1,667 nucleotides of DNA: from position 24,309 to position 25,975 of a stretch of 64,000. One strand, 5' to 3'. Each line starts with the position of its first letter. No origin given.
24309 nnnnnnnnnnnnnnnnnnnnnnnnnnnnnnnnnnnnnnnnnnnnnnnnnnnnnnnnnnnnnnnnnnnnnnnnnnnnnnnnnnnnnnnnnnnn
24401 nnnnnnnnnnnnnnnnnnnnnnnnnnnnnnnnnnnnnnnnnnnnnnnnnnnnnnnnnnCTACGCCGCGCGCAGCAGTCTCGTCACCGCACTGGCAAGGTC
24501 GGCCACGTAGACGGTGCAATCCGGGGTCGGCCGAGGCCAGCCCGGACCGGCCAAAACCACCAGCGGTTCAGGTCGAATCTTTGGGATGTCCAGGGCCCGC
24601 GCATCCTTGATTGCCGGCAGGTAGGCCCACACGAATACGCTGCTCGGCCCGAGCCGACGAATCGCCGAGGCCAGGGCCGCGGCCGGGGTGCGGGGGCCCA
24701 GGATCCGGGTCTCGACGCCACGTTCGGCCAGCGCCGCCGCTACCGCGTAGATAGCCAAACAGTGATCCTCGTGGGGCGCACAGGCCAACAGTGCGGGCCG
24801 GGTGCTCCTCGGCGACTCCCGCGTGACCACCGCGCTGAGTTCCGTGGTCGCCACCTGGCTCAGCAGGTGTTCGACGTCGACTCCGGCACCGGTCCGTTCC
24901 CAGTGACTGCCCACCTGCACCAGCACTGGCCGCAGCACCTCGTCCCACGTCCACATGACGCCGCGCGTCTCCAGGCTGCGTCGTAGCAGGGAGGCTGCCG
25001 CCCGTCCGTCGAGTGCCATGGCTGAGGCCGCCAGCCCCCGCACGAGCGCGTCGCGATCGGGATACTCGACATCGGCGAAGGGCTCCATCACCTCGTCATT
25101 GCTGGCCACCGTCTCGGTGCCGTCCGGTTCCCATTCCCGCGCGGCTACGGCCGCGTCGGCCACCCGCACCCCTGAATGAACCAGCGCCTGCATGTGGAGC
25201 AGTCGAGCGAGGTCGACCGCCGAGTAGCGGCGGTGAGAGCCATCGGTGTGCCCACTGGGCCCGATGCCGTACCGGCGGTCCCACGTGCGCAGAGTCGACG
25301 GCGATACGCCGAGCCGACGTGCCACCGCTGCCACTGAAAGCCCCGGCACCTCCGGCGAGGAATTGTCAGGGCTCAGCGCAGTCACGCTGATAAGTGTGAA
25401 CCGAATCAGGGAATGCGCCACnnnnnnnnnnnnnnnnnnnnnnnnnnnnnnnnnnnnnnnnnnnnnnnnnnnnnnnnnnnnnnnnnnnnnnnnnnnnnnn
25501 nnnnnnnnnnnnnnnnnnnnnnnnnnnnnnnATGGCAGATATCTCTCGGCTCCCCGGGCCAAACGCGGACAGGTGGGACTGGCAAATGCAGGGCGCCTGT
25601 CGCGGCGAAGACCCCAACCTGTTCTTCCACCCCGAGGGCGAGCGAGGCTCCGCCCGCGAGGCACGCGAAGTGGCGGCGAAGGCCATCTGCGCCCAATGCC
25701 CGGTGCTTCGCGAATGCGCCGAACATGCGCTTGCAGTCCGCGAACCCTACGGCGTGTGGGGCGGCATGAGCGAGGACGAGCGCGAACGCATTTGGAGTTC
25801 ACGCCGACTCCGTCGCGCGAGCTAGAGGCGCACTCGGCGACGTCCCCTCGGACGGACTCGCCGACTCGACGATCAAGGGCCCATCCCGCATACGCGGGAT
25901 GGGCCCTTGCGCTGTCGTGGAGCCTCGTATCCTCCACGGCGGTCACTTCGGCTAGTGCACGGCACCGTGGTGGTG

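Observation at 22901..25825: CarH/LitR-type B12 light-sensor regulator in a tight three-gene unit with an unknown helical-repeat protein and a BldM-like orphan response regulator, divergent from whiD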

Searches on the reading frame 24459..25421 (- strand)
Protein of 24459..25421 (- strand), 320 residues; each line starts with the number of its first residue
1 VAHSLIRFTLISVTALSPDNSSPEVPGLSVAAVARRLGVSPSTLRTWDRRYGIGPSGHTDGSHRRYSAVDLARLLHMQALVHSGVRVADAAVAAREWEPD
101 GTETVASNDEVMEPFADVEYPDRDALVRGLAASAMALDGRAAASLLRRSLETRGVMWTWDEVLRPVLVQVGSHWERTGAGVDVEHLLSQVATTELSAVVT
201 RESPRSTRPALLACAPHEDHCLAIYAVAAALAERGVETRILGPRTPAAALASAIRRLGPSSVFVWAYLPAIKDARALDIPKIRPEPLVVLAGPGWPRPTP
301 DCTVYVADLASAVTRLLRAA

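Call 3: search_protein_families(library=pfam, proteins=[window:24459-25421:-], max_evalue=1)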
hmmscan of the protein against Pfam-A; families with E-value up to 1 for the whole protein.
window:24459-25421:- (320 aa): 20 families
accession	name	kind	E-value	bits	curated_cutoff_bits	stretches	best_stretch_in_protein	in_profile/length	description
PF13411.12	MerR_1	-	1.6e-14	54.2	21.6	1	29-91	2-63/69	MerR HTH family regulatory protein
PF00376.29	MerR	-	1.8e-09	37.7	28.2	1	30-66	2-38/38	MerR family regulatory protein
PF01527.26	HTH_Tnp_1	-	1.1e-06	29.2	24.1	1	26-61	22-56/75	Transposase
PF02310.24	B12-binding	-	4.3e-06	27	32.1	1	210-293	3-89/121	B12 binding domain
PF02607.22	B12-binding_2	-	6.4e-06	26.7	23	1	128-192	3-67/74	B12 binding domain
PF12728.13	HTH_17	-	2.3e-05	25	27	1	28-75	2-47/51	Helix-turn-helix domain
PF13518.12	HTH_28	-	2.7e-05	24.6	25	1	27-61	12-47/52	Helix-turn-helix domain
PF13384.12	HTH_23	-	5.2e-05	23.4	24.6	1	27-56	17-47/50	Homeodomain-like domain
PF13542.12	HTH_Tnp_ISL3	-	0.00017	21.4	27.4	1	29-51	28-50/51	Helix-turn-helix domain of transposase family ISL3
PF13936.12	HTH_38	-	0.0023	18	27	1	27-44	20-37/44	Helix-turn-helix domain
PF13551.12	HTH_29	-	0.0066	16.9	28.1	1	27-51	11-36/64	Winged helix-turn helix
PF02042.20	RWP-RK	-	0.008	16.5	29.3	1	28-53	13-38/49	RWP-RK domain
PF13560.12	HTH_31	-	0.011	16.4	27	1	27-46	14-33/64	Helix-turn-helix domain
PF04218.19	CENP-B_N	-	0.019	15.1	21.2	1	29-47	24-42/53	CENP-B N-terminal DNA-binding domain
PF02954.25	HTH_8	-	0.029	14.5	22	1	30-45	21-36/42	Bacterial regulatory protein, Fis family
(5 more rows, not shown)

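Call 4: search_protein_families(library=ncbifam, proteins=[window:24459-25421:-], max_evalue=1)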
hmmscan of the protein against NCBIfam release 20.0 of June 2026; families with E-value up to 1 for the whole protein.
window:24459-25421:- (320 aa): 18 families
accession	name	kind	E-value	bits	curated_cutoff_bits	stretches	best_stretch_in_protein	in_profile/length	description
NF052513.1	TransRegCarH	equivalog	2.4e-22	79.5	400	1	29-272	8-229/274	HTH-type transcriptional repressor CarH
NF011617.0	PRK15043.1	equivalog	2.8e-08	33.3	417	1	31-93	7-69/243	HTH-type transcriptional regulator MlrA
NF047375.1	HeatShock_HspR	equivalog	1.3e-07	31.5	105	1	29-88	5-64/92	heat shock protein transcriptional repressor HspR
NF047595.1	IS66_ISRel24_TnpA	equivalog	0.00021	21.9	74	1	26-59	20-47/113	IS66-like element accessory protein TnpA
NF033577.2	transpos_IS481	equivalog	0.00096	18.7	224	1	27-64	13-51/284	IS481 family transposase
TIGR01950.1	SoxR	equivalog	0.0044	16.8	116.9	1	28-96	2-69/142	redox-sensitive transcriptional activator SoxR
NF033516.0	transpos_IS3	equivalog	0.0054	16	160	1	26-60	13-47/369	IS3 family transposase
NF033787.1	HTH_BldC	subfamily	0.0058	16.5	77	1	28-75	3-49/49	BldC family transcriptional regulator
NF046037.1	carphisopro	domain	0.0089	16.2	38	1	27-55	9-36/54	carph-isopro domain-containing protein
NF003959.0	PRK05454.2-2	equivalog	0.013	13.9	550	1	127-230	13-111/599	glucans biosynthesis glucosyltransferase MdoH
NF033518.0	transpos_IS607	equivalog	0.015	14.8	110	1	32-84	2-53/187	IS607 family transposase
NF053740.1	TransRegTnrAGPos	equivalog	0.033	14.4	140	1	28-89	13-73/108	hypothetical protein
TIGR02043.1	ZntR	equivalog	0.043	14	167.95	1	30-78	4-52/131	Zn(2+)-responsive transcriptional regulator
TIGR02051.1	MerR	equivalog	0.067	13.4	150.85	1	30-77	2-49/124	mercury resistance transcriptional regulator MerR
NF007069.0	PRK09514.1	equivalog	0.086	12.8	143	1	31-78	5-52/141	Zn(2+)-responsive transcriptional regulator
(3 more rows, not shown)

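Call 5: search_solved_structures(query=window:24459-25421:-, max_evalue=1, show_alignments=3)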
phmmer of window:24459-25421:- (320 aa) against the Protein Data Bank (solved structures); distinct sequences matched with E-value up to 1: 26.
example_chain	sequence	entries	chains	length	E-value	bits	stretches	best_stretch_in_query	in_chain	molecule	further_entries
3whp_A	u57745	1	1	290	4.4e-19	72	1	29-294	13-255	Probable transcriptional regulator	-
5c8d_A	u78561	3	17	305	4.6e-19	71.9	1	29-294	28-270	Light-dependent transcriptional regulator CarH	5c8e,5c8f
8jbs_A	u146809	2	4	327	1.4e-14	57.2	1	28-266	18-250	Putative cobalamin binding protein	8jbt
5c8a_A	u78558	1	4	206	4.4e-12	49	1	129-294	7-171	Light-dependent transcriptional regulator CarH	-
8c31_A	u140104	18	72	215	5.2e-12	48.7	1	128-294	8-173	Probable transcriptional regulator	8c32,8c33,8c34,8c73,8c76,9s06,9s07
8c35_A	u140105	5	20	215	9.3e-12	47.9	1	128-294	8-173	Probable transcriptional regulator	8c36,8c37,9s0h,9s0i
8j2y_A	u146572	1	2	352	5.5e-07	32.2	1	161-270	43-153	GGDEF domain-containing protein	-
2jml_A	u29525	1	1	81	3.3e-05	26.4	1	28-99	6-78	DNA BINDING DOMAIN/TRANSCRIPTIONAL REGULATOR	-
8j2x_A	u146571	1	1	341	0.00013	24.5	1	137-270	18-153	Cobalamin-binding protein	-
8j2w_A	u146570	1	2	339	0.00013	24.5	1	138-270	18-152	Cobalamin-binding protein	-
1jbg_A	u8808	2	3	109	0.017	17.5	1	30-87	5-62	transcription activator of multidrug-efflux transporter genes mta | transcription activator MtaN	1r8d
5e01_A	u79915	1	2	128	0.018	17.4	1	30-91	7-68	Uncharacterized HTH-type transcriptional regulator HI_0186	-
5d8c_A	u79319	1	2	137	0.02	17.2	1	30-91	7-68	MerR family regulator protein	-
5d90_B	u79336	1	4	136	0.02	17.2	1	30-91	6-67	MerR family regulator protein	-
7tea_B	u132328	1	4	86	0.029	16.7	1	27-89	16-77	Glutamine synthetase repressor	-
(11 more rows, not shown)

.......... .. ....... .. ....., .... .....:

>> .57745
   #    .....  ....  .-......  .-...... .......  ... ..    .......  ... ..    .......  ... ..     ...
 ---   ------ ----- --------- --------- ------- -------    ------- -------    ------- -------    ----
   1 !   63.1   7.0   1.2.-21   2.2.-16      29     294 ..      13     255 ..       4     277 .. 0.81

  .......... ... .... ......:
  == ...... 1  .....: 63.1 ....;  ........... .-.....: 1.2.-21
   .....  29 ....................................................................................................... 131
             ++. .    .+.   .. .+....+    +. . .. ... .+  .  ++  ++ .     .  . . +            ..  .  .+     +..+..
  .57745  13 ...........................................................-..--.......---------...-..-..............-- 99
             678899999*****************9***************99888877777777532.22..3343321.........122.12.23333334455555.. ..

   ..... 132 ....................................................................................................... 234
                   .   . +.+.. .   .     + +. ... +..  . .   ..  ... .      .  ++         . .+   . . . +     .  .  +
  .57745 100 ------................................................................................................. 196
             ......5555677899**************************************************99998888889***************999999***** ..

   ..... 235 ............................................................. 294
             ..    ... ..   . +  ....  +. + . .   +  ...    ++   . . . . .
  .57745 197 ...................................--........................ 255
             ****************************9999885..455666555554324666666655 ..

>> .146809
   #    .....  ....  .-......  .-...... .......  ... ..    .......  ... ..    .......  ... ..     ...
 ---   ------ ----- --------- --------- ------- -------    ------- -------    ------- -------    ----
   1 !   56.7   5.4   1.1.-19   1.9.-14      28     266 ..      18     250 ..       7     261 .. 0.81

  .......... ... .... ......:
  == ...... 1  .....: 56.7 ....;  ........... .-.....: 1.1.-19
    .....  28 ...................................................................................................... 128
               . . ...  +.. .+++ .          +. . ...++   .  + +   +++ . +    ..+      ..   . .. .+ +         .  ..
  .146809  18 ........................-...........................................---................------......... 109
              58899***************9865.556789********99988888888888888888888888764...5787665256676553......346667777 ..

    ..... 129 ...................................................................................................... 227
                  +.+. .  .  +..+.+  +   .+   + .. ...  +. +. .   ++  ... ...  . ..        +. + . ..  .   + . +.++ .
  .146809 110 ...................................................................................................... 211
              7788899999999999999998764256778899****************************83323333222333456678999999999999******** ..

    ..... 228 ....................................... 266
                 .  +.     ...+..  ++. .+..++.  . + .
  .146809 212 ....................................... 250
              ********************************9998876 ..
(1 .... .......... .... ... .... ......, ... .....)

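Call 8: find_homologous_proteins(query=window:24459-25421:-, max_evalue=0.001)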
Query window:24459-25421:- (320 aa): 2278 proteins with E <= 0.001 among 8000 candidates; the best 120 are listed.
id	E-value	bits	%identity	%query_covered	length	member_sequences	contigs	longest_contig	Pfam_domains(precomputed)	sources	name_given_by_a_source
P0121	6.0e-203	691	100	100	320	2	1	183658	PF12728.14,PF00376.30,PF13411.13,PF02607.23,PF01527.27,PF02310.25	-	-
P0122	3.5e-167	573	83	100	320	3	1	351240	PF00376.30,PF13411.13,PF02607.23,PF01527.27,PF13518.13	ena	-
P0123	3.8e-137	475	73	97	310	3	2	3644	PF00376.30,PF13411.13,PF02607.23,PF13384.13,PF01527.27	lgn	-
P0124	2.3e-133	462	74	92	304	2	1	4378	PF12728.14,PF00376.30,PF13411.13,PF13384.13,PF01527.27,PF13518.13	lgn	-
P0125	3.4e-128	445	71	95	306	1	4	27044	PF00376.30,PF13411.13,PF01527.27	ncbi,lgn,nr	ncbi:MAG: MerR family transcriptional regulator, light-induced transcriptional regulator [Actinomyce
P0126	1.4e-121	423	67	95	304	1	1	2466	PF00376.30,PF13411.13,PF02607.23,PF01527.27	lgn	-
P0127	1.1e-120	421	64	100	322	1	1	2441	PF00376.30,PF13411.13,PF02607.23,PF01527.27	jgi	-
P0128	1.1e-118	414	63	100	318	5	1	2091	PF00376.30,PF13411.13,PF02607.23,PF01527.27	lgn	-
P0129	1.3e-118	414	66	94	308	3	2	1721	PF00376.30,PF13411.13,PF02607.23,PF01527.27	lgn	-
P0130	6.0e-117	408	65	93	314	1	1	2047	PF00376.30,PF13411.13,PF02607.23,PF01527.27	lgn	-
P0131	1.8e-116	407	80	76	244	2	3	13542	PF02607.23,PF02310.25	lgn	-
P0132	3.2e-116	406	65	93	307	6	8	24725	PF00376.30,PF13411.13,PF02607.23,PF01527.27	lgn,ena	-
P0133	4.5e-113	396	64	94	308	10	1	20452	PF00376.30,PF13411.13,PF02607.23,PF01527.27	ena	-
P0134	3.3e-110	386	79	73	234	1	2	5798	PF02607.23,PF02310.25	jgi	jgi:methanogenic corrinoid protein MtbC1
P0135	6.6e-109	382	64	91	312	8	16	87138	PF00376.30,PF13411.13,PF02607.23,PF13384.13,PF01527.27,PF02310.25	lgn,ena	-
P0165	3.6e-76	274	47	93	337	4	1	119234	PF00376.30,PF13411.13,PF02607.23,PF01527.27,PF02310.25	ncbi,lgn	-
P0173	4.6e-75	271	48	94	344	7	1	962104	PF00376.30,PF13411.13,PF02607.23,PF01527.27,PF02310.25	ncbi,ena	-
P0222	4.0e-73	264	49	92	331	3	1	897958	PF00376.30,PF13411.13,PF02607.23,PF01527.27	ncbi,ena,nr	ncbi:MAG: MerR family transcriptional regulator [Actinobacteria bacterium]|nr:MerR family transcript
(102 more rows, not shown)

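Call 54: predict_structure(alignment_id=A2)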
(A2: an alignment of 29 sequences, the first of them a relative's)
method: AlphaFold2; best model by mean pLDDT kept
length: 320 residues; sequences in the alignment: 29
mean_pLDDT: 84.0   pTM: 0.63
mean pLDDT of the five models: 84.0, 83.6, 83.4, 82.7, 80.8
residues with pLDDT >= 90: 197; 70-90: 67; 50-70: 23; < 50: 33
segments of 3 or more residues with pLDDT < 50: 1-3, 5-23, 102-112
pLDDT, mean of each block of 10 residues (from residue 1): 37 32 66 85 93 79 82 92 92 90 40 54 92 95 97 95 95 89 95 97 89 93 97 96 93 95 92 71 92 88 90 95
secondary structure, 60 per line:
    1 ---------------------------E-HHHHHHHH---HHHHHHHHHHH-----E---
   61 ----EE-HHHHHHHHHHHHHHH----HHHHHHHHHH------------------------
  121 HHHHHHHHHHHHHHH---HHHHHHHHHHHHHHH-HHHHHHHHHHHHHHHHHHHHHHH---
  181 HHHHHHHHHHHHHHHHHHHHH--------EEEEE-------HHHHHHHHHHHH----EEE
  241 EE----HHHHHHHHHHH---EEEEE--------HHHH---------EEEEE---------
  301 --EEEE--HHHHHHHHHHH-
elements in order: H30-37 H41-51 H68-82 H87-96 H121-135 H139-153 H155-177 H181-201 E210-214 H222-233 E238-242 H247-257 E261-265 H274-277 E287-291 E303-306 H309-319

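Call 58: fold_search(model_id=the predicted structure, library=pdb)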
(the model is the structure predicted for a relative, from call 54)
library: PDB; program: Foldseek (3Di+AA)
matches with E <= 10: 1105; with E <= 0.001: 95
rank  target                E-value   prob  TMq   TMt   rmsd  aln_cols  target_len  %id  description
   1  5c8d_H                6.0e-16  1.00  0.52  0.60  21.1       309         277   27  Crystal structure of full-length Thermus thermophilus CarH bound to adenosylcobalamin (dark state) (released 2015-09-30)
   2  5c8d_D                8.8e-16  1.00  0.52  0.60  21.8       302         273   28  Crystal structure of full-length Thermus thermophilus CarH bound to adenosylcobalamin (dark state) (released 2015-09-30)
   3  5c8e_A                6.3e-15  1.00  0.52  0.60  17.9       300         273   28  Crystal structure of Thermus thermophilus CarH bound to adenosylcobalamin and a 26-bp DNA segment (released 2015-09-30)
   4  5c8e_E                7.1e-15  1.00  0.52  0.60  17.9       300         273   29  Crystal structure of Thermus thermophilus CarH bound to adenosylcobalamin and a 26-bp DNA segment (released 2015-09-30)
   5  5c8e_G                8.3e-15  1.00  0.53  0.60  18.4       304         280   28  Crystal structure of Thermus thermophilus CarH bound to adenosylcobalamin and a 26-bp DNA segment (released 2015-09-30)
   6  5c8f                  8.8e-15  1.00  0.47  0.54  16.1       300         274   29  Crystal structure of light-exposed full-length Thermus thermophilus CarH bound to cobalamin (released 2015-09-30)
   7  5c8d_E                9.8e-15  1.00  0.53  0.60  18.2       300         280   28  Crystal structure of full-length Thermus thermophilus CarH bound to adenosylcobalamin (dark state) (released 2015-09-30)
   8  5c8e_C                1.0e-14  1.00  0.53  0.60  18.4       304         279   28  Crystal structure of Thermus thermophilus CarH bound to adenosylcobalamin and a 26-bp DNA segment (released 2015-09-30)
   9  5c8d_F                2.0e-14  1.00  0.51  0.60  21.2       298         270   28  Crystal structure of full-length Thermus thermophilus CarH bound to adenosylcobalamin (dark state) (released 2015-09-30)
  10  5c8d_G                2.5e-14  1.00  0.52  0.62  18.7       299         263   27  Crystal structure of full-length Thermus thermophilus CarH bound to adenosylcobalamin (dark state) (released 2015-09-30)
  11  5c8e_B                4.1e-14  1.00  0.53  0.60  18.1       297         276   28  Crystal structure of Thermus thermophilus CarH bound to adenosylcobalamin and a 26-bp DNA segment (released 2015-09-30)
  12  5c8e_F                4.1e-14  1.00  0.52  0.61  18.2       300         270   28  Crystal structure of Thermus thermophilus CarH bound to adenosylcobalamin and a 26-bp DNA segment (released 2015-09-30)
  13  5c8d_C                2.0e-11  1.00  0.52  0.72  18.3       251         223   25  Crystal structure of full-length Thermus thermophilus CarH bound to adenosylcobalamin (dark state) (released 2015-09-30)
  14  8c33_D                3.6e-11  1.00  0.53  0.81   2.9       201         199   29  Anaerobic light exposed 2.25 Angstrom crystal structure of cobalamin binding domain belonging to a light-dependent tra (released 2023-08-16)
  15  8c37_C                6.6e-11  1.00  0.54  0.84   2.5       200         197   30  An intermediate light exposed 2.15 Angstrom crystal structure of H132A variant of cobalamin binding domain belonging t (released 2023-08-16)
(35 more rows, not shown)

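Call 79: search_protein_families(library=pfam, proteins=[P0173, P0222, P0165, P0125], max_evalue=0.01)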
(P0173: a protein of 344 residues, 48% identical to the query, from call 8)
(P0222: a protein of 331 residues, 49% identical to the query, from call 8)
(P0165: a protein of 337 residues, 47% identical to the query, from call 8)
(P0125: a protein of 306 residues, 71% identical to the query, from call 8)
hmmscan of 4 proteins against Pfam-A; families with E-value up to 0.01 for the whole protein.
P0173 (344 aa): 8 families
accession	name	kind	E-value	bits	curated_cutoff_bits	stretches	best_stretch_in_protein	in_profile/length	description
PF13411.12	MerR_1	-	4.4e-15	56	21.6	1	22-85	2-64/69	MerR HTH family regulatory protein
PF00376.29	MerR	-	4.8e-08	33.1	28.2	1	22-59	1-38/38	MerR family regulatory protein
PF01527.26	HTH_Tnp_1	-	1e-06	29.3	24.1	1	17-49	20-54/75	Transposase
PF02607.22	B12-binding_2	-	1.9e-06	28.4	23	1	148-215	3-70/74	B12 binding domain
PF02310.24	B12-binding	-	4.2e-06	27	32.1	1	231-286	3-58/121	B12 binding domain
PF13518.12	HTH_28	-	0.0039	17.7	25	1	20-45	12-37/52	Helix-turn-helix domain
PF13542.12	HTH_Tnp_ISL3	-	0.0049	16.7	27.4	0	22-44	28-50/51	Helix-turn-helix domain of transposase family ISL3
PF12728.13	HTH_17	-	0.005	17.5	27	0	21-66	2-45/51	Helix-turn-helix domain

P0222 (331 aa): 7 families
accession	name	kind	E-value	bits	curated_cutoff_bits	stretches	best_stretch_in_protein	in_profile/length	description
PF13411.12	MerR_1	-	8e-13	48.7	21.6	1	16-79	2-64/69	MerR HTH family regulatory protein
PF00376.29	MerR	-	8.9e-08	32.3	28.2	1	16-53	1-38/38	MerR family regulatory protein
PF01527.26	HTH_Tnp_1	-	2.3e-07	31.3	24.1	1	10-49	19-57/75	Transposase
PF02607.22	B12-binding_2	-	4.7e-07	30.4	23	1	135-204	3-72/74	B12 binding domain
PF02310.24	B12-binding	-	0.00026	21.2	32.1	1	218-303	3-90/121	B12 binding domain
PF13518.12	HTH_28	-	0.001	19.6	25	1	14-40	12-38/52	Helix-turn-helix domain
PF13542.12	HTH_Tnp_ISL3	-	0.0042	17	27.4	0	16-38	28-50/51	Helix-turn-helix domain of transposase family ISL3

P0165 (337 aa): 9 families
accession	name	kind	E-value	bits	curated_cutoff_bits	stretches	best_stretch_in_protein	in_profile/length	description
PF13411.12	MerR_1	-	7.5e-15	55.2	21.6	1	19-80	2-62/69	MerR HTH family regulatory protein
PF00376.29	MerR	-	1.6e-09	37.9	28.2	1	19-56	1-38/38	MerR family regulatory protein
PF02607.22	B12-binding_2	-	5.3e-08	33.4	23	1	141-208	3-70/74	B12 binding domain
PF01527.26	HTH_Tnp_1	-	2.7e-06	27.9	24.1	1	15-44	21-52/75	Transposase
PF02310.24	B12-binding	-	6.1e-06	26.5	32.1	1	224-309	3-90/121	B12 binding domain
PF12728.13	HTH_17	-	0.0011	19.7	27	1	18-63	2-45/51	Helix-turn-helix domain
PF13518.12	HTH_28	-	0.0029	18.1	25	1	17-42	12-37/52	Helix-turn-helix domain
PF13542.12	HTH_Tnp_ISL3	-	0.0065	16.4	27.4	0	19-41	28-50/51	Helix-turn-helix domain of transposase family ISL3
PF13384.12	HTH_23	-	0.0071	16.6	24.6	0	15-41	16-41/50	Homeodomain-like domain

P0125 (306 aa): 14 families
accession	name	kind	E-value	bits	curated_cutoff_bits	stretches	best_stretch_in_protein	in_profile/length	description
PF13411.12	MerR_1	-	3.7e-16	59.4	21.6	1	16-82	2-67/69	MerR HTH family regulatory protein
PF00376.29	MerR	-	1e-08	35.3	28.2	1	17-53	2-38/38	MerR family regulatory protein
PF01527.26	HTH_Tnp_1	-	8.6e-07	29.5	24.1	1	13-45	22-56/75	Transposase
PF13518.12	HTH_28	-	5e-05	23.7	25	1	14-40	12-38/52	Helix-turn-helix domain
PF13384.12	HTH_23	-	7.8e-05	22.8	24.6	1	14-38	17-41/50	Homeodomain-like domain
PF02607.22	B12-binding_2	-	0.00012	22.6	23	1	114-179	3-68/74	B12 binding domain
PF13542.12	HTH_Tnp_ISL3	-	0.00015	21.6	27.4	1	16-38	28-50/51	Helix-turn-helix domain of transposase family ISL3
PF12728.13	HTH_17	-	0.00029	21.5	27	1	15-60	2-45/51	Helix-turn-helix domain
PF02310.24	B12-binding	-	0.00035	20.8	32.1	1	196-255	3-63/121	B12 binding domain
PF13936.12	HTH_38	-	0.0029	17.7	27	1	14-31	20-37/44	Helix-turn-helix domain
PF13560.12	HTH_31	-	0.0033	18.1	27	0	14-33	14-33/64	Helix-turn-helix domain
PF04218.19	CENP-B_N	-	0.0091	16.1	21.2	0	13-34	23-42/53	CENP-B N-terminal DNA-binding domain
PF02042.20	RWP-RK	-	0.0093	16.3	29.3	0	15-40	13-38/49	RWP-RK domain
PF13551.12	HTH_29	-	0.0096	16.4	28.1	0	14-38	11-36/64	Winged helix-turn helix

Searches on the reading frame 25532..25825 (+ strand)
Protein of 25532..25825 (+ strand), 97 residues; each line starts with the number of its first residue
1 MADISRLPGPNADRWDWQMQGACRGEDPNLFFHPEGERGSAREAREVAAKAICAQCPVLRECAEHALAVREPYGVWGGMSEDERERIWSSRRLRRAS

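Call 3: search_protein_families(library=pfam, proteins=[window:25532-25825:+], max_evalue=1)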
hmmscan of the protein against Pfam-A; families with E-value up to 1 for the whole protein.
window:25532-25825:+ (97 aa): 1 family
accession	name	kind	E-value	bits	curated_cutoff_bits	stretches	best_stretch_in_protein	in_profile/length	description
PF02467.21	Whib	-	3.3e-27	95.3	23.6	1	17-86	1-64/65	Transcription factor WhiB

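Call 4: search_protein_families(library=ncbifam, proteins=[window:25532-25825:+], max_evalue=1)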
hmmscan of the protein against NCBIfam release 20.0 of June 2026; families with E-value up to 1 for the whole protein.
window:25532-25825:+ (97 aa): 0 families
